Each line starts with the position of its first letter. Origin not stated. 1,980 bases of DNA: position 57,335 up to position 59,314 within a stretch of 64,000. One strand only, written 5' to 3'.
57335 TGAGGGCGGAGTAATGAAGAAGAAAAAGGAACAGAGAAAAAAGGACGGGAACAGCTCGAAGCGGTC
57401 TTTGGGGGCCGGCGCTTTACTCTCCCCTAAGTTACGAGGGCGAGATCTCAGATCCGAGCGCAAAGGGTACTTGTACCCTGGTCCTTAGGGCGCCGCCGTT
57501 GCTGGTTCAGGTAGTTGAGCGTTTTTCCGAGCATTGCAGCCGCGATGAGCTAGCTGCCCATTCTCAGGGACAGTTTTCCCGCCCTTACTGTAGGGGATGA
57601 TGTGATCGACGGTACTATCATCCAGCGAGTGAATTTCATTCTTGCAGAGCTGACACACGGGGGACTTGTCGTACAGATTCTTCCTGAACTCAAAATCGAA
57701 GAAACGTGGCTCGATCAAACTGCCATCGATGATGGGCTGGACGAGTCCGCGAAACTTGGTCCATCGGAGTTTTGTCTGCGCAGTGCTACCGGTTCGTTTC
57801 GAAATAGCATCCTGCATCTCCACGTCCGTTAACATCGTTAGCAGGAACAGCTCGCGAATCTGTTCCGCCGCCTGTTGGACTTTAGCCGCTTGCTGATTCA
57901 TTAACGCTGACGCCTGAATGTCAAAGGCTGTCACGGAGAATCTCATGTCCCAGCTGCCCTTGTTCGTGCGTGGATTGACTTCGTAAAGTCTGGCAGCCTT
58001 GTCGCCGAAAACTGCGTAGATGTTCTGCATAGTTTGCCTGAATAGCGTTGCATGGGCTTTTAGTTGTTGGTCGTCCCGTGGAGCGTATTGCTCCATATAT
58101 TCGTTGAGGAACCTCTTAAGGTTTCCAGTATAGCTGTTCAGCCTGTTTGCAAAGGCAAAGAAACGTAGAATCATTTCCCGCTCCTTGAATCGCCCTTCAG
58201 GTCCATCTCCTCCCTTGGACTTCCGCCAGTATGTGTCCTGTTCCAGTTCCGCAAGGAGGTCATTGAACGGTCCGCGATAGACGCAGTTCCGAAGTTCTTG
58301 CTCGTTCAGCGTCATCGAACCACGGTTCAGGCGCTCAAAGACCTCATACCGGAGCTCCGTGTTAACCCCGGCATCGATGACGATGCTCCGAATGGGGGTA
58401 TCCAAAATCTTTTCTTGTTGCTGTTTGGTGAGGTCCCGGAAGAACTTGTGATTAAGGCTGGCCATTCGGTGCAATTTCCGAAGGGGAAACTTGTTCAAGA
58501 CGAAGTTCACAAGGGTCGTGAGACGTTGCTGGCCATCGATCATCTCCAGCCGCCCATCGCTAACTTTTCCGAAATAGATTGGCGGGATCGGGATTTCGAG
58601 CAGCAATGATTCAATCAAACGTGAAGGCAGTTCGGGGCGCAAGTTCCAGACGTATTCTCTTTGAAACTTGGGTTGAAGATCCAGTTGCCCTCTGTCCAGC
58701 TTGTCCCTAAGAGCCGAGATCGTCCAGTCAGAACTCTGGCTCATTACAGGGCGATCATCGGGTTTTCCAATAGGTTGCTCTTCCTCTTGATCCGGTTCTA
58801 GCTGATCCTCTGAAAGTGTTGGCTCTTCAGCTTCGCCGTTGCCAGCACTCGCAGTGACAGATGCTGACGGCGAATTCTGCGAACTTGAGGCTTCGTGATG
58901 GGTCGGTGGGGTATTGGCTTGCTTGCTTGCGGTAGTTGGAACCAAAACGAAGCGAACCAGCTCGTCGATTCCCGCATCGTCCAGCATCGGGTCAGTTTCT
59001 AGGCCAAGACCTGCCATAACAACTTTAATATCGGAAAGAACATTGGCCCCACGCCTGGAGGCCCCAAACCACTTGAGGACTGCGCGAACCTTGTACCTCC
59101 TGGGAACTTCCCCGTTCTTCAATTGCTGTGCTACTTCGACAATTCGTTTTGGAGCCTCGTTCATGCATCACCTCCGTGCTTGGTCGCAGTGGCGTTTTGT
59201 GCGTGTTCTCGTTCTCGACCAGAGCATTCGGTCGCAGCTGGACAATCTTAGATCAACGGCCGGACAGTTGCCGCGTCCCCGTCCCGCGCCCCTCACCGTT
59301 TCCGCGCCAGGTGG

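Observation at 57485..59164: Low-GC DUF262-HNH (GmrSD/SspE-like) nuclease as a horizontally acquired cassette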

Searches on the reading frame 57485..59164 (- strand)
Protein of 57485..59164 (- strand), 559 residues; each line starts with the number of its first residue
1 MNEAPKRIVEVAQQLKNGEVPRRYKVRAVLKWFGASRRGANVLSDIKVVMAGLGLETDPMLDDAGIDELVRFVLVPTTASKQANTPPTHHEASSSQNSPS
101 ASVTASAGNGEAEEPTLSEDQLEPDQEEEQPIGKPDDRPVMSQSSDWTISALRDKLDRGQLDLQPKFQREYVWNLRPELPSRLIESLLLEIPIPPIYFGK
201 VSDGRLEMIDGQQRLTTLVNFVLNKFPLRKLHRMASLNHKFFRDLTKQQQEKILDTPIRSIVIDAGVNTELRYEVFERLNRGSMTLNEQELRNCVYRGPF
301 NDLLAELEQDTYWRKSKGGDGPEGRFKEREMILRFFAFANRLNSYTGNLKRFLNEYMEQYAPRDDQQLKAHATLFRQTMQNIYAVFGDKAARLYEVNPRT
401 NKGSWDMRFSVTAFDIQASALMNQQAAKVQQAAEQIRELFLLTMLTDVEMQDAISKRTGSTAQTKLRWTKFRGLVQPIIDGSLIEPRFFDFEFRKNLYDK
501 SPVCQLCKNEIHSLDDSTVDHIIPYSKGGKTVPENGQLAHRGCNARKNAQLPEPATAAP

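Call 3: search_protein_families(library=pfam, proteins=[window:57485-59164:-], max_evalue=0.1)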
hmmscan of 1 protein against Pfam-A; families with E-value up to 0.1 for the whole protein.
window:57485-59164:- (559 aa): 5 families
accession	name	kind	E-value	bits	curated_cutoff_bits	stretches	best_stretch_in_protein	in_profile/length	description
PF03235.19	GmrSD_N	-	2.1e-24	87.2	33.2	1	157-295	9-197/199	GmrSD restriction endonuclease, N-terminal domain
PF01844.29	HNH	-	5.8e-12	46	21.4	1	504-549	1-46/47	HNH endonuclease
PF14279.12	HNH_5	-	8e-09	35.7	27.5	1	504-555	1-51/56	HNH endonuclease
PF13395.12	HNH_4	-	0.00091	19.6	22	1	508-552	10-53/54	HNH endonuclease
PF25616.1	PhiKZ_gp35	-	0.0096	15.4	35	1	82-135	57-108/271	Bacteriophage PhiKZ capsid decoration protein gp35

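Call 4: search_protein_families(library=padloc, proteins=[window:57485-59164:-], max_evalue=0.1)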
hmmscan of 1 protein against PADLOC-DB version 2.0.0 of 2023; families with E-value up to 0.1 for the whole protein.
window:57485-59164:- (559 aa): 16 families
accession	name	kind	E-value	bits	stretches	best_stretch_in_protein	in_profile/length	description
PDLC03877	NsnA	-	1.1e-82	276.4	1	114-479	28-383/385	-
PDLC04027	PD-T4-2_A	-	2.9e-49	166.1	1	156-438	47-331/363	-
PDLC03418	REase_II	-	3.2e-22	77.2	2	160-301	31-163/372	Type II restriction enzyme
PDLC04150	HEC-05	-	1.4e-05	22.2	1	163-204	23-62/583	-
PDLC04151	HEC-05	-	2.3e-05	21.3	1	138-202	17-78/600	-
PDLC04154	HEC-06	-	0.00013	18.7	1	164-234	26-99/569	-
PDLC03189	Specificity_I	-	0.00045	17.2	1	389-475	61-144/459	Type I specificity subunit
PDLC02792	SspE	-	0.0005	16.5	1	193-223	78-108/771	SspE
PDLC02783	SspE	-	0.00067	16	1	193-272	79-152/793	SspE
PDLC04155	HEC-06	-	0.00071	16.2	1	155-219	15-84/562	-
PDLC02687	Orf5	-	0.0019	15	1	165-225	21-86/543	Orf5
PDLC02695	Orf5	-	0.0021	14.5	1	199-223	72-96/601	Orf5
PDLC04157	HEC-06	-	0.004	13.8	1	165-249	26-120/558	-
PDLC04709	PDC-M55C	-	0.008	12.9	0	208-251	93-136/554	-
PDLC00335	PtuB1|PtuB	-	0.02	12.5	1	499-550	46-101/214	Unknown function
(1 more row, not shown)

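Call 12: find_homologous_proteins(query=window:57485-59164:-, max_evalue=0.00001)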
Query window:57485-59164:- (559 aa): 3463 proteins with E <= 0.00001 among 8000 candidates; the best 120 are listed.
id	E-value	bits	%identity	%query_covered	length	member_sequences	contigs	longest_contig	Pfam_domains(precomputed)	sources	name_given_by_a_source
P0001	0.0e+0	1270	100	100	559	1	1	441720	PF01844.30,PF14279.13,PF03235.20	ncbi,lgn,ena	-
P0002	0.0e+0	1160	91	100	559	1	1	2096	PF01844.30,PF14279.13,PF03235.20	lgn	-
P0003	0.0e+0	1087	85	99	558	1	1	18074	PF01844.30,PF14279.13,PF03235.20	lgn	-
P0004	0.0e+0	1028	81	100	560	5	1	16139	PF01844.30,PF14279.13,PF03235.20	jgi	jgi:hypothetical protein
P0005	0.0e+0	1026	81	100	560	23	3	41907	PF01844.30,PF14279.13,PF03235.20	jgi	jgi:hypothetical protein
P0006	0.0e+0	1022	81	99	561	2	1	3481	PF01844.30,PF14279.13,PF03235.20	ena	-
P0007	0.0e+0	1022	81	99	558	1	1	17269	PF01844.30,PF14279.13,PF03235.20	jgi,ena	jgi:hypothetical protein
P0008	0.0e+0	1021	81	99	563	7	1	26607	PF01844.30,PF14279.13,PF03235.20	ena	-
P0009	0.0e+0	1013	80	100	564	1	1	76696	PF01844.30,PF14279.13,PF03235.20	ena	-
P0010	5.1e-296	1001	80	99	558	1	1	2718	PF01844.30,PF14279.13,PF03235.20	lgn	-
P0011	1.1e-295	1000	78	99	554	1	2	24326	PF01844.30,PF14279.13,PF03235.20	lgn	-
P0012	1.1e-294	996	79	99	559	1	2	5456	PF01844.30,PF14279.13,PF03235.20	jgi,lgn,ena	-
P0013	2.1e-294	995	79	100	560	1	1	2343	PF13395.13,PF01844.30,PF14279.13,PF03235.20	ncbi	-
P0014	3.1e-294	995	79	98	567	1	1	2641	PF01844.30,PF14279.13,PF03235.20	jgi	jgi:hypothetical protein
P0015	2.9e-293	992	78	99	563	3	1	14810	PF01844.30,PF14279.13,PF03235.20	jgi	jgi:5-methylcytosine-specific restriction endonuclease McrA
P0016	5.2e-292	987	78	99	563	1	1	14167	PF13395.13,PF01844.30,PF14279.13,PF03235.20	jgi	jgi:5-methylcytosine-specific restriction endonuclease McrA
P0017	6.2e-292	987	79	99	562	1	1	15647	PF01844.30,PF14279.13,PF03235.20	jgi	jgi:5-methylcytosine-specific restriction endonuclease McrA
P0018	6.8e-291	984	78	99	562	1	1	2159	PF01844.30,PF14279.13,PF03235.20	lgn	-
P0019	7.3e-291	984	77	100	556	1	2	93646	PF01844.30,PF14279.13,PF03235.20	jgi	jgi:5-methylcytosine-specific restriction endonuclease McrA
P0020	9.1e-291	983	77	100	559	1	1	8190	PF01844.30,PF14279.13,PF03235.20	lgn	-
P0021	1.2e-290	983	78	99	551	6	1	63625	PF13395.13,PF01844.30,PF14279.13,PF03235.20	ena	-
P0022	3.7e-290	981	77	99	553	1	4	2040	PF01844.30,PF14279.13,PF03235.20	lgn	-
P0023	3.8e-290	981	78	99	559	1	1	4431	PF01844.30,PF14279.13,PF03235.20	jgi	jgi:hypothetical protein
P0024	3.6e-289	978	76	99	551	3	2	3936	PF01844.30,PF14279.13,PF03235.20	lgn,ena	-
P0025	1.2e-288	976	77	100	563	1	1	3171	PF13395.13,PF01844.30,PF14279.13,PF03235.20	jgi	jgi:5-methylcytosine-specific restriction endonuclease McrA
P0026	2.8e-288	975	77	100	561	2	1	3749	PF01844.30,PF14279.13,PF03235.20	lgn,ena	-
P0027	1.1e-287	973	77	99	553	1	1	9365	PF01844.30,PF14279.13,PF03235.20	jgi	jgi:hypothetical protein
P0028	2.0e-287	972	77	99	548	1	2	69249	PF01844.30,PF14279.13,PF03235.20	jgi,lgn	jgi:5-methylcytosine-specific restriction endonuclease McrA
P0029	4.7e-287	971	76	99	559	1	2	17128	PF13395.13,PF01844.30,PF14279.13,PF03235.20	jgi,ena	jgi:5-methylcytosine-specific restriction endonuclease McrA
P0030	5.6e-286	968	76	100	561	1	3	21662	PF13395.13,PF01844.30,PF14279.13,PF03235.20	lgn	-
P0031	1.9e-285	966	76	99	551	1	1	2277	PF01844.30,PF14279.13,PF03235.20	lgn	-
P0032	3.0e-285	965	77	99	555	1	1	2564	PF01844.30,PF14279.13,PF03235.20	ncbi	-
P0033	3.2e-285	965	77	99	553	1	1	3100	PF01844.30,PF14279.13,PF03235.20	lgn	-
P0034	1.5e-284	963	76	100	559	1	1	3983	PF13395.13,PF01844.30,PF14279.13,PF03235.20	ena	-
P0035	1.9e-284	962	77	99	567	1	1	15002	PF01844.30,PF14279.13,PF03235.20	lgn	-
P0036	3.0e-283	959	77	100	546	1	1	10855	PF01844.30,PF14279.13,PF03235.20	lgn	-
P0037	3.5e-283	958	76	99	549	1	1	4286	PF01844.30,PF14279.13,PF03235.20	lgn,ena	-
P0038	1.2e-282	956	75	100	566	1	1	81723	PF01844.30,PF14279.13,PF03235.20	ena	-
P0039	6.1e-282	954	75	100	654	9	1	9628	PF01844.30,PF14279.13,PF03235.20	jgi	-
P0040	4.4e-281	951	75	100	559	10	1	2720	PF01844.30,PF14279.13,PF03235.20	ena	-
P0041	5.0e-281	951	75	100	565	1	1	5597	PF01844.30,PF14279.13,PF03235.20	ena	-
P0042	1.7e-278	943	74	100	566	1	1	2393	PF01844.30,PF14279.13,PF03235.20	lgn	-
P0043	2.0e-278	943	75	100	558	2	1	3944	PF01844.30,PF14279.13,PF03235.20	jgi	-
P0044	2.1e-277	939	74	100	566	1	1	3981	PF01844.30,PF14279.13,PF03235.20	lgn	-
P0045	2.5e-277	939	75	100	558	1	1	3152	PF01844.30,PF14279.13,PF03235.20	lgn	-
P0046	1.4e-276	937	74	100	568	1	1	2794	PF01844.30,PF14279.13,PF03235.20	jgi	jgi:hypothetical protein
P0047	7.0e-276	934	75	100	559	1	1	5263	PF01844.30,PF14279.13,PF03235.20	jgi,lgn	jgi:5-methylcytosine-specific restriction endonuclease McrA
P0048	1.8e-275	933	77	97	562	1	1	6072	PF01844.30,PF03235.20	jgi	jgi:5-methylcytosine-specific restriction endonuclease McrA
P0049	2.9e-275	932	75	99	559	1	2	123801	PF01844.30,PF14279.13,PF03235.20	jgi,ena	jgi:5-methylcytosine-specific restriction endonuclease McrA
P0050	1.2e-274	930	74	99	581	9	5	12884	PF01844.30,PF14279.13,PF03235.20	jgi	jgi:hypothetical protein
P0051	1.3e-274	930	73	100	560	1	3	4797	PF01844.30,PF14279.13,PF03235.20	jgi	jgi:5-methylcytosine-specific restriction endonuclease McrA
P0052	1.5e-274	930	74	100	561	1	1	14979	PF01844.30,PF14279.13,PF03235.20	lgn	-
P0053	7.1e-274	928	73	100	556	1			PF01844.30,PF14279.13,PF03235.20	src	-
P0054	7.6e-274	927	72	100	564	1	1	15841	PF01844.30,PF14279.13,PF03235.20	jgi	jgi:5-methylcytosine-specific restriction endonuclease McrA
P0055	9.2e-273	924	72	100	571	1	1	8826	PF01844.30,PF14279.13,PF03235.20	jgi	jgi:hypothetical protein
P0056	1.1e-272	924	75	97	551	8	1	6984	PF01844.30,PF14279.13,PF03235.20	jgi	jgi:5-methylcytosine-specific restriction endonuclease McrA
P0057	8.8e-271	917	72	99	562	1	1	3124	PF01844.30,PF14279.13,PF03235.20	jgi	-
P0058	8.7e-270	914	73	100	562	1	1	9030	PF01844.30,PF14279.13,PF03235.20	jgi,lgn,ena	-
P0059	4.4e-268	908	71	99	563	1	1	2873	PF01844.30,PF14279.13,PF03235.20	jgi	jgi:hypothetical protein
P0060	7.3e-268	908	72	99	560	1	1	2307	PF01844.30,PF14279.13,PF03235.20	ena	-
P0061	7.6e-267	904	70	99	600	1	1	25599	PF01844.30,PF14279.13,PF03235.20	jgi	jgi:hypothetical protein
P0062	1.2e-266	904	71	99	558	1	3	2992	PF01844.30,PF14279.13,PF03235.20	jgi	jgi:hypothetical protein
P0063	5.9e-265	898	71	99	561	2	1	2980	PF01844.30,PF14279.13,PF03235.20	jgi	jgi:Protein of unknown function DUF262/HNH endonuclease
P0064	4.5e-264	895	70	100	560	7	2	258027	PF01844.30,PF14279.13,PF03235.20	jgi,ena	-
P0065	6.2e-264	895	71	99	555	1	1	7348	PF01844.30,PF14279.13,PF03235.20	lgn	-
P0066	1.4e-263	894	70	99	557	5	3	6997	PF01844.30,PF14279.13,PF03235.20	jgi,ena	jgi:uncharacterized protein DUF262/HNH endonuclease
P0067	4.2e-263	892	70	100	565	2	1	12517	PF01844.30,PF14279.13,PF03235.20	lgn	-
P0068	7.3e-263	891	71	100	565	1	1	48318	PF01844.30,PF14279.13,PF03235.20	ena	-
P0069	2.1e-262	890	69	100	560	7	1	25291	PF01844.30,PF14279.13,PF03235.20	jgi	jgi:hypothetical protein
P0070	4.0e-260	882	69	100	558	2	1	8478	PF01844.30,PF14279.13,PF03235.20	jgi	jgi:5-methylcytosine-specific restriction endonuclease McrA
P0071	2.2e-259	880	86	81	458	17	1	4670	PF01844.30,PF14279.13,PF03235.20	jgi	-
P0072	2.0e-258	877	88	78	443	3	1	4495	PF01844.30,PF14279.13,PF03235.20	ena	-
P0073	2.1e-256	870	70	100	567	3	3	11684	PF01844.30,PF14279.13,PF03235.20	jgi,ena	-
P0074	2.1e-256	870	71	99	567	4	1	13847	PF01844.30,PF03235.20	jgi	jgi:hypothetical protein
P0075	7.0e-256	868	68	99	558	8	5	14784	PF01844.30,PF14279.13,PF03235.20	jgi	jgi:hypothetical protein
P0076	1.2e-255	867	70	99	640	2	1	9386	PF01844.30,PF14279.13,PF03235.20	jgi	jgi:Protein of unknown function DUF262/HNH endonuclease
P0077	1.3e-255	867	70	99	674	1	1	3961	PF01844.30,PF14279.13,PF03235.20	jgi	jgi:hypothetical protein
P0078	4.5e-255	866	68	100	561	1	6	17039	PF01844.30,PF14279.13,PF03235.20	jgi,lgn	jgi:hypothetical protein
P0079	9.1e-255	865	70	99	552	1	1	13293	PF01844.30,PF14279.13,PF03235.20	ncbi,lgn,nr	ncbi:MAG: hypothetical protein JWR80_3063 [Bradyrhizobium sp.]|nr:hypothetical protein [Bradyrhizobi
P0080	4.1e-253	859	73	92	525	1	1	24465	PF01844.30,PF14279.13,PF03235.20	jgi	jgi:hypothetical protein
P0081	1.0e-252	858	70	99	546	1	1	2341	PF01844.30,PF14279.13,PF03235.20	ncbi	-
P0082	1.3e-251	854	67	100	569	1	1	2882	PF01844.30,PF14279.13,PF03235.20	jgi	jgi:5-methylcytosine-specific restriction endonuclease McrA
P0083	1.9e-250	850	69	99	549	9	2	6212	PF01844.30,PF14279.13,PF03235.20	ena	-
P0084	2.1e-250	850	69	99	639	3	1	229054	PF01844.30,PF14279.13,PF03235.20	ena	-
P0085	1.1e-249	848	68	99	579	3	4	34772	PF01844.30,PF03235.20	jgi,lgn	jgi:hypothetical protein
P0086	1.5e-248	844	70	95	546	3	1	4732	PF01844.30,PF14279.13,PF03235.20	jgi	-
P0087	4.9e-247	839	76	89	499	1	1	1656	PF01844.30,PF14279.13,PF03235.20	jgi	jgi:5-methylcytosine-specific restriction endonuclease McrA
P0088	1.0e-246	838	68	100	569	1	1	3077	PF01844.30,PF14279.13,PF03235.20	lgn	-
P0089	1.5e-246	837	68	99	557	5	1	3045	PF01844.30,PF14279.13,PF03235.20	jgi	jgi:Protein of unknown function DUF262/HNH endonuclease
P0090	2.0e-246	837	67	99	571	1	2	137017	PF01844.30,PF14279.13,PF03235.20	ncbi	ncbi:MAG: HNH endonuclease family protein [Terriglobales bacterium]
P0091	2.5e-246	837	68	99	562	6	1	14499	PF01844.30,PF03235.20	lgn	-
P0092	2.7e-246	837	66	99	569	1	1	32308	PF01844.30,PF14279.13,PF03235.20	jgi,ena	jgi:5-methylcytosine-specific restriction endonuclease McrA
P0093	3.4e-246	836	66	99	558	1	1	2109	PF01844.30,PF14279.13,PF03235.20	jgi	jgi:5-methylcytosine-specific restriction endonuclease McrA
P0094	3.3e-245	833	68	99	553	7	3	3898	PF01844.30,PF03235.20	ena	-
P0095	2.6e-244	830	69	98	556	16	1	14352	PF01844.30,PF03235.20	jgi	jgi:hypothetical protein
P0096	2.7e-244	830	66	98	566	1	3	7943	PF01844.30,PF14279.13,PF03235.20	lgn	-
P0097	4.6e-244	829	66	100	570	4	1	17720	PF01844.30,PF14279.13,PF03235.20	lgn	-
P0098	9.3e-244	828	67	99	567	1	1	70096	PF01844.30,PF14279.13,PF03235.20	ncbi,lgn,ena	-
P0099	2.6e-243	827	68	99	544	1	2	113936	PF01844.30,PF03235.20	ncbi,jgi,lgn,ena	-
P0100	5.6e-243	826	68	100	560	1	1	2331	PF13395.13,PF01844.30,PF14279.13,PF03235.20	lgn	-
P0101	9.1e-243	825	67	99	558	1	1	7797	PF01844.30,PF14279.13,PF03235.20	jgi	jgi:hypothetical protein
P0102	2.2e-242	824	70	92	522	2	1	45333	PF01844.30,PF14279.13,PF03235.20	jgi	jgi:hypothetical protein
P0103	4.1e-242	823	67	99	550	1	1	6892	PF01844.30,PF14279.13,PF03235.20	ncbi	-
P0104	1.0e-241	821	67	99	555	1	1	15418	PF01844.30,PF14279.13,PF03235.20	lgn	-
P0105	1.2e-241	821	68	99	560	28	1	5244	PF01844.30,PF14279.13,PF03235.20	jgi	jgi:hypothetical protein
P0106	2.3e-241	820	68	94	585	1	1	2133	PF01844.30,PF14279.13,PF03235.20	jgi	jgi:hypothetical protein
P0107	2.9e-241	820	66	98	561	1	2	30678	PF01844.30,PF14279.13,PF03235.20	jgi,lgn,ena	-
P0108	3.4e-241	820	68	99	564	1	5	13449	PF01844.30,PF03235.20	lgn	-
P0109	4.5e-241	819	65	100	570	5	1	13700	PF01844.30,PF14279.13,PF03235.20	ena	-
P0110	4.8e-241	819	67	99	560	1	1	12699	PF01844.30,PF14279.13,PF03235.20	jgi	jgi:hypothetical protein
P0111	2.0e-240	817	69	95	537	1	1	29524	PF01844.30,PF03235.20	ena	-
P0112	2.2e-240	817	65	100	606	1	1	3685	PF01844.30,PF14279.13,PF03235.20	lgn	-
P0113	2.7e-240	817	66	100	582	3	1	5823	PF01844.30,PF14279.13,PF03235.20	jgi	jgi:5-methylcytosine-specific restriction endonuclease McrA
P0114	4.8e-240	816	64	99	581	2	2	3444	PF01844.30,PF14279.13,PF03235.20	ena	-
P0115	1.4e-239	814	65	100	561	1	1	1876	PF01844.30,PF14279.13,PF03235.20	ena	-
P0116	4.5e-239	813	66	99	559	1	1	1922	PF01844.30,PF14279.13,PF03235.20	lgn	-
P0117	7.5e-239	812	65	98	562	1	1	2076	PF01844.30,PF14279.13,PF03235.20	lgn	-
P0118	9.6e-239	812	66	100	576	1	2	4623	PF01844.30,PF14279.13,PF03235.20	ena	-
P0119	1.2e-238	811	66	97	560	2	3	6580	PF01844.30,PF03235.20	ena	-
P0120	4.5e-238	809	67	98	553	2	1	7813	PF01844.30,PF14279.13,PF03235.20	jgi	-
